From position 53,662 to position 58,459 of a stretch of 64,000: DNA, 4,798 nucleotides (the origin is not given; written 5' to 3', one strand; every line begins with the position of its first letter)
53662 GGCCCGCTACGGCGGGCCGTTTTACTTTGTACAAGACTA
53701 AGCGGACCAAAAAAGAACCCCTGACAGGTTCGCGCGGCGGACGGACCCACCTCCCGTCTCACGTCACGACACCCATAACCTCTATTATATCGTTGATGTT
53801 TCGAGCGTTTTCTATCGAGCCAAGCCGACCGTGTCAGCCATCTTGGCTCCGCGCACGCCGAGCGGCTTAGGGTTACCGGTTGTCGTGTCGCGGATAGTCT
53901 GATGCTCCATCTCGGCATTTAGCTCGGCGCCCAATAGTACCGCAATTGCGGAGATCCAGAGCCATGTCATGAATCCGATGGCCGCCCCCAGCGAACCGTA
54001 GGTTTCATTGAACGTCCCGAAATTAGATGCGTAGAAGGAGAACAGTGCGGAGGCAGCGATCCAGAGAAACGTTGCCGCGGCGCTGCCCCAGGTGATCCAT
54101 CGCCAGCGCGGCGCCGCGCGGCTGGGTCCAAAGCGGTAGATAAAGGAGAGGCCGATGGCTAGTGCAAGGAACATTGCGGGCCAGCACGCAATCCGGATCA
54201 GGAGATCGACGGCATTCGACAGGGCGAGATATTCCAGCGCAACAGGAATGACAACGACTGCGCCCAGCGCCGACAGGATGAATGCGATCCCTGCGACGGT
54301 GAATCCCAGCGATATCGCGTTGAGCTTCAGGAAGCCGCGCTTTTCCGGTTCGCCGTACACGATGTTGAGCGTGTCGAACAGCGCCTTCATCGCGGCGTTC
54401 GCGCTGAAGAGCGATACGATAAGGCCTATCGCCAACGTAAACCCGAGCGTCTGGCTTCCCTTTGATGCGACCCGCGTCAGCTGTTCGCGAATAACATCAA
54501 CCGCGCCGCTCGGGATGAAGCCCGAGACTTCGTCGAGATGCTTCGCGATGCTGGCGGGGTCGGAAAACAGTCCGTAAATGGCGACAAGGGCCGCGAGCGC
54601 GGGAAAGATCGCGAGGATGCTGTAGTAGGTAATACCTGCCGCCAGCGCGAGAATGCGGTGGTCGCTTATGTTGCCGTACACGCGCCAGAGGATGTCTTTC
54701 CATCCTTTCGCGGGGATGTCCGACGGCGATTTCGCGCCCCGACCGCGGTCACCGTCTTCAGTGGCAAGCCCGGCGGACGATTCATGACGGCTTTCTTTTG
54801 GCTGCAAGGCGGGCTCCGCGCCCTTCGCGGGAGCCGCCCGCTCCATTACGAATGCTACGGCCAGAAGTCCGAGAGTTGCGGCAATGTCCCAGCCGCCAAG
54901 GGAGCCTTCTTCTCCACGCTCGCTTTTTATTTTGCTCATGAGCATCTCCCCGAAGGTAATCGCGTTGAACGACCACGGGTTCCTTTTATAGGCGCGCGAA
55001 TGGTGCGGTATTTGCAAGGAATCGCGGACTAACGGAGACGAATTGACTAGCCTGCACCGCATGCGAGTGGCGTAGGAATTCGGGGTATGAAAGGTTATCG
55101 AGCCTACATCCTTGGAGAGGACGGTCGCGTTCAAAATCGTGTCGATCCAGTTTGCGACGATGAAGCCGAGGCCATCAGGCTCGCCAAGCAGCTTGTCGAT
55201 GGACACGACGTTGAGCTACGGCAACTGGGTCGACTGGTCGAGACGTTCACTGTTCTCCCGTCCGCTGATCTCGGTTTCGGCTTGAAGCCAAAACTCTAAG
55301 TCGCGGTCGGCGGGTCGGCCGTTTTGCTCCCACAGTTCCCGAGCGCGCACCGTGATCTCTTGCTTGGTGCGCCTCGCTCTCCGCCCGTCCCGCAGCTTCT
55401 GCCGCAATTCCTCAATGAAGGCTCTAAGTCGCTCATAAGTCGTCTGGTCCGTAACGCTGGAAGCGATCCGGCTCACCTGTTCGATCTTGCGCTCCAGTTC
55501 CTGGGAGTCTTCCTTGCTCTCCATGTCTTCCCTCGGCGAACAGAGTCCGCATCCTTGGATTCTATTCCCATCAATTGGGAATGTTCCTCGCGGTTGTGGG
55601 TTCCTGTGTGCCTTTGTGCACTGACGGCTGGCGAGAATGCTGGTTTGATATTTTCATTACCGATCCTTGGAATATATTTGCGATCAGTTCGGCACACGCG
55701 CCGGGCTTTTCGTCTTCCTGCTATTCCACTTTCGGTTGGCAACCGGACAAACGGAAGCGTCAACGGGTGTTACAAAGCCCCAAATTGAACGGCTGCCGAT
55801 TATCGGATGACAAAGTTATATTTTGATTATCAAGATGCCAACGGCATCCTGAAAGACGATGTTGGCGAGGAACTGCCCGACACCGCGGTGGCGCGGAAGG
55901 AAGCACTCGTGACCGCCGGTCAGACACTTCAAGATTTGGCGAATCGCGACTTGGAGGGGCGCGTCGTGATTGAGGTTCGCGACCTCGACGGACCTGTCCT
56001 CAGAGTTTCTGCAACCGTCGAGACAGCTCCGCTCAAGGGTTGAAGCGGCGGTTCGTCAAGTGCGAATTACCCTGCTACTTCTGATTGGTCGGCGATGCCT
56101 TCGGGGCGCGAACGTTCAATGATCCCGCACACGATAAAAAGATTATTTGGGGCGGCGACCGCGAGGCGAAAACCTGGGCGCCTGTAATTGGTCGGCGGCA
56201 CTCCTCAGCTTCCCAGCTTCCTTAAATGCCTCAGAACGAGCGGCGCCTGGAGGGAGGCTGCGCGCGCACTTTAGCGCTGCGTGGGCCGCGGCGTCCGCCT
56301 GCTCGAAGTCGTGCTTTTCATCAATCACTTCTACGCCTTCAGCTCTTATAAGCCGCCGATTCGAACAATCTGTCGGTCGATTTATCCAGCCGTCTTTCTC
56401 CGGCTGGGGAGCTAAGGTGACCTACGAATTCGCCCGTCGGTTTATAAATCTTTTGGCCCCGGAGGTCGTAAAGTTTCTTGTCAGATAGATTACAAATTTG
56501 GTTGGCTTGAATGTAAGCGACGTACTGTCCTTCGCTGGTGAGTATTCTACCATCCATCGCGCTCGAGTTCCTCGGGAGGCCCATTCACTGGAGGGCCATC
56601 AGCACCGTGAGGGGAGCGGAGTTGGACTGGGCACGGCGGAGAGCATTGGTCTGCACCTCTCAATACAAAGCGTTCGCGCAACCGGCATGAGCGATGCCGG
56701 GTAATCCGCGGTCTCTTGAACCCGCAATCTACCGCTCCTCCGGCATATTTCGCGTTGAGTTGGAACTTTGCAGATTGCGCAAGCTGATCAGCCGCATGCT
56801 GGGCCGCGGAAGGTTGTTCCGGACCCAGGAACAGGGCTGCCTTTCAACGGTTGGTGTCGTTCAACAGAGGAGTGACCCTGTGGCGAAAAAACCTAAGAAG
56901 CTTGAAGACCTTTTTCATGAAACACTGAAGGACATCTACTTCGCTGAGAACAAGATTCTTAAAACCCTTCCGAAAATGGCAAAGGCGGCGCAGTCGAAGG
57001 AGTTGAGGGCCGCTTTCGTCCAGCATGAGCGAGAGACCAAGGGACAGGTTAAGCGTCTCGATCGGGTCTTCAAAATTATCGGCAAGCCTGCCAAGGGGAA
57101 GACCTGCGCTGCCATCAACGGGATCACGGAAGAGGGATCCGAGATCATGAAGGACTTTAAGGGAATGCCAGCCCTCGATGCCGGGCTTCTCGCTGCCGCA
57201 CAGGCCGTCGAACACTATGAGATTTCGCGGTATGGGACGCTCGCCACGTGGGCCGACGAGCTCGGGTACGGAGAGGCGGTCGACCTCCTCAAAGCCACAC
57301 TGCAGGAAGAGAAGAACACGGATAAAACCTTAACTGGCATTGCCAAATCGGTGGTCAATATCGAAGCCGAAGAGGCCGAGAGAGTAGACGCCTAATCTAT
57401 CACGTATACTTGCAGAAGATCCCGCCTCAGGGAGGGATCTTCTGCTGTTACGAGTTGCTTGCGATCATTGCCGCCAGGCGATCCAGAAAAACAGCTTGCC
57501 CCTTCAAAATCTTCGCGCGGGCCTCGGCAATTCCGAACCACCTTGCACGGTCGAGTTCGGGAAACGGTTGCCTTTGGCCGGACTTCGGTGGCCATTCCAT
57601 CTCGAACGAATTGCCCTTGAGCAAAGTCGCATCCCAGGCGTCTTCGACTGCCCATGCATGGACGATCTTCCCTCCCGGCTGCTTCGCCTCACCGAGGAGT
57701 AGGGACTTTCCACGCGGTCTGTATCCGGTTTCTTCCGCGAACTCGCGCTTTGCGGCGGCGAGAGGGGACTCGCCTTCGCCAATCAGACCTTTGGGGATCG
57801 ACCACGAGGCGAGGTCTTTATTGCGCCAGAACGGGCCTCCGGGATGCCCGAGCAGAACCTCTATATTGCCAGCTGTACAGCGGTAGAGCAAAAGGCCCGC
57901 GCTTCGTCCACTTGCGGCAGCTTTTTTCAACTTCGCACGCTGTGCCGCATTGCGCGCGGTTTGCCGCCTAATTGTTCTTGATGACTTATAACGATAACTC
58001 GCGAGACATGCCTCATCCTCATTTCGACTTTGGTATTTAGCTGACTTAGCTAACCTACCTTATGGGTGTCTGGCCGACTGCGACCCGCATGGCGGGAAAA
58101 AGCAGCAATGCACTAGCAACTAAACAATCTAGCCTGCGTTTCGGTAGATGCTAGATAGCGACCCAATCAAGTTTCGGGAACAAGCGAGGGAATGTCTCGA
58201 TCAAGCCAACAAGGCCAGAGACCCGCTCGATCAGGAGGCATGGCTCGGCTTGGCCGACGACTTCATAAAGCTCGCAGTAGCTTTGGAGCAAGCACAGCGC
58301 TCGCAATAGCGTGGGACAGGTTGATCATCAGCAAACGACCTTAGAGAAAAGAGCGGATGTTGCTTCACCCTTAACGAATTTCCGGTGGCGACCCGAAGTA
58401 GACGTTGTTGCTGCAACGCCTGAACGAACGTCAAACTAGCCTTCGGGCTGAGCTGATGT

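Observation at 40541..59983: Integrated general-stress island: 16 sigma-EcfG-type promoters in front of stress genes and tiny unknown proteins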

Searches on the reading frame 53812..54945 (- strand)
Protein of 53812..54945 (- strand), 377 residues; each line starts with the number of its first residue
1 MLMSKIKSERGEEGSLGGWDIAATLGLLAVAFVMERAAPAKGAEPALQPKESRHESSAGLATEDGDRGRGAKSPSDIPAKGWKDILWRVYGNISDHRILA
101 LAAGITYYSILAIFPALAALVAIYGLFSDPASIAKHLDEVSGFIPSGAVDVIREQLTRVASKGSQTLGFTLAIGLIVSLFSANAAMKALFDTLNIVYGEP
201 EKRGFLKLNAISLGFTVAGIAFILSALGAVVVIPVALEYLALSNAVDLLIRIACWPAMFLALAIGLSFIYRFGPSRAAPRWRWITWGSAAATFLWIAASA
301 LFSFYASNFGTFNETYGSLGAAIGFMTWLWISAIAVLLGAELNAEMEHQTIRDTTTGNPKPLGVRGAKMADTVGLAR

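Call 14: search_protein_families(library=pfam, max_evalue=0.01, proteins=[window:53812-54945:-])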
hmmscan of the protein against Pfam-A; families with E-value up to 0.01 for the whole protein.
window:53812-54945:- (377 aa): 1 family
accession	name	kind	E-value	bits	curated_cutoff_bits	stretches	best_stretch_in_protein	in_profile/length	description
PF03631.20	Virul_fac_BrkB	-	1.9e-63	215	33.7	1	95-349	2-258/259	Virulence factor BrkB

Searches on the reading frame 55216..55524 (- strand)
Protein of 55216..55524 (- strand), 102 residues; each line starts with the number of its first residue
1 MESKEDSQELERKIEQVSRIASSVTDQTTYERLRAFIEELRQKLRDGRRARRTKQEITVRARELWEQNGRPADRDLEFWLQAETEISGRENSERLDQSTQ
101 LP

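Call 19: search_protein_families(library=pfam, max_evalue=0.01, proteins=[window:55216-55524:-])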
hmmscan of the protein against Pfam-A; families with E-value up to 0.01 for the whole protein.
window:55216-55524:- (102 aa): 1 family
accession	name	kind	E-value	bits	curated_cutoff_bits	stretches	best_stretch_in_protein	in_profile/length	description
PF11154.13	DUF2934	-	5e-11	42.5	22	1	55-86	4-35/37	Protein of unknown function (DUF2934)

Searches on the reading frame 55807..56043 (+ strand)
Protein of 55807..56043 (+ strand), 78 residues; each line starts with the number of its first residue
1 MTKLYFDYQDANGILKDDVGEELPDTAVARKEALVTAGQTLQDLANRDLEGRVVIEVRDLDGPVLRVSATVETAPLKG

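Call 55: search_protein_families(library=pfam, max_evalue=0.01, proteins=[window:55807-56043:+])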
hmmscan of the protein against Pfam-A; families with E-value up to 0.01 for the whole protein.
window:55807-56043:+ (78 aa): 1 family
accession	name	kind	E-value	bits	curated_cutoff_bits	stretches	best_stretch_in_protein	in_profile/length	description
PF21834.1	DUF6894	-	2.5e-13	50.4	24.1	1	5-69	3-68/69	Domain of unknown function (DUF6894)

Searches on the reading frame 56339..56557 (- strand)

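Call 55: search_protein_families(library=pfam, max_evalue=0.01, proteins=[window:56339-56557:-])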
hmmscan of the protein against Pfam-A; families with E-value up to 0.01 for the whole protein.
window:56339-56557:- (72 aa): 1 family
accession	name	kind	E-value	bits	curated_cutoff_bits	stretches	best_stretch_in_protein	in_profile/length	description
PF21785.3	Bflower_2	-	0.0089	16.3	38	1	3-49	19-64/112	5-fold beta-flower protein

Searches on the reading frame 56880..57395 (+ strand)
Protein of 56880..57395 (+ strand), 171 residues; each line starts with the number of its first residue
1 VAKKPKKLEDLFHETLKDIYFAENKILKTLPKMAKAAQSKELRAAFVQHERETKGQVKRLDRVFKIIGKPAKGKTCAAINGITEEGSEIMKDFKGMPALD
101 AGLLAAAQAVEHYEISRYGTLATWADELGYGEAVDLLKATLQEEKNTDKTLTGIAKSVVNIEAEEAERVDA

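Call 14: search_protein_families(library=pfam, max_evalue=0.01, proteins=[window:56880-57395:+])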
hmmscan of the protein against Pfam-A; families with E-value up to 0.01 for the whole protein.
window:56880-57395:+ (171 aa): 1 family
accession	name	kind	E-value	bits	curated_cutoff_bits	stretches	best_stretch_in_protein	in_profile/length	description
PF05974.18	DUF892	-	6.3e-59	199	23.7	1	8-163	2-158/159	Domain of unknown function (DUF892)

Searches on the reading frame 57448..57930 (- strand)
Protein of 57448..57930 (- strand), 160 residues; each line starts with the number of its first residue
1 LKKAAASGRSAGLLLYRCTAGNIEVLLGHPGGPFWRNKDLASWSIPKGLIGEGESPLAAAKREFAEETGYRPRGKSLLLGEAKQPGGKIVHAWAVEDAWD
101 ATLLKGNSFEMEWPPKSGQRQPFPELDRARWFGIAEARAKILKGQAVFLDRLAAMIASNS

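Call 19: search_protein_families(library=pfam, max_evalue=0.01, proteins=[window:57448-57930:-])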
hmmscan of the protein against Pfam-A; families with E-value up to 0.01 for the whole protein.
window:57448-57930:- (160 aa): 1 family
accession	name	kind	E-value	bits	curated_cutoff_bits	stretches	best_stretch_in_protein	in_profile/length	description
PF00293.34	NUDIX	-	1.5e-14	54.6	21.1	1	11-151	6-133/134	NUDIX domain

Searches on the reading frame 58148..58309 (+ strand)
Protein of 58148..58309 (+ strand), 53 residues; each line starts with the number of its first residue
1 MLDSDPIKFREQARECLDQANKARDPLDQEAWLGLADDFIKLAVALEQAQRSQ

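Call 55: search_protein_families(library=pfam, max_evalue=0.01, proteins=[window:58148-58309:+])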
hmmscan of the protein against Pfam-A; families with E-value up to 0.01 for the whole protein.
window:58148-58309:+ (53 aa): 1 family
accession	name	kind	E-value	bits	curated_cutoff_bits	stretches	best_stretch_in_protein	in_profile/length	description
PF13432.12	TPR_16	-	0.0062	17.4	32.7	0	11-37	14-39/65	Tetratricopeptide repeat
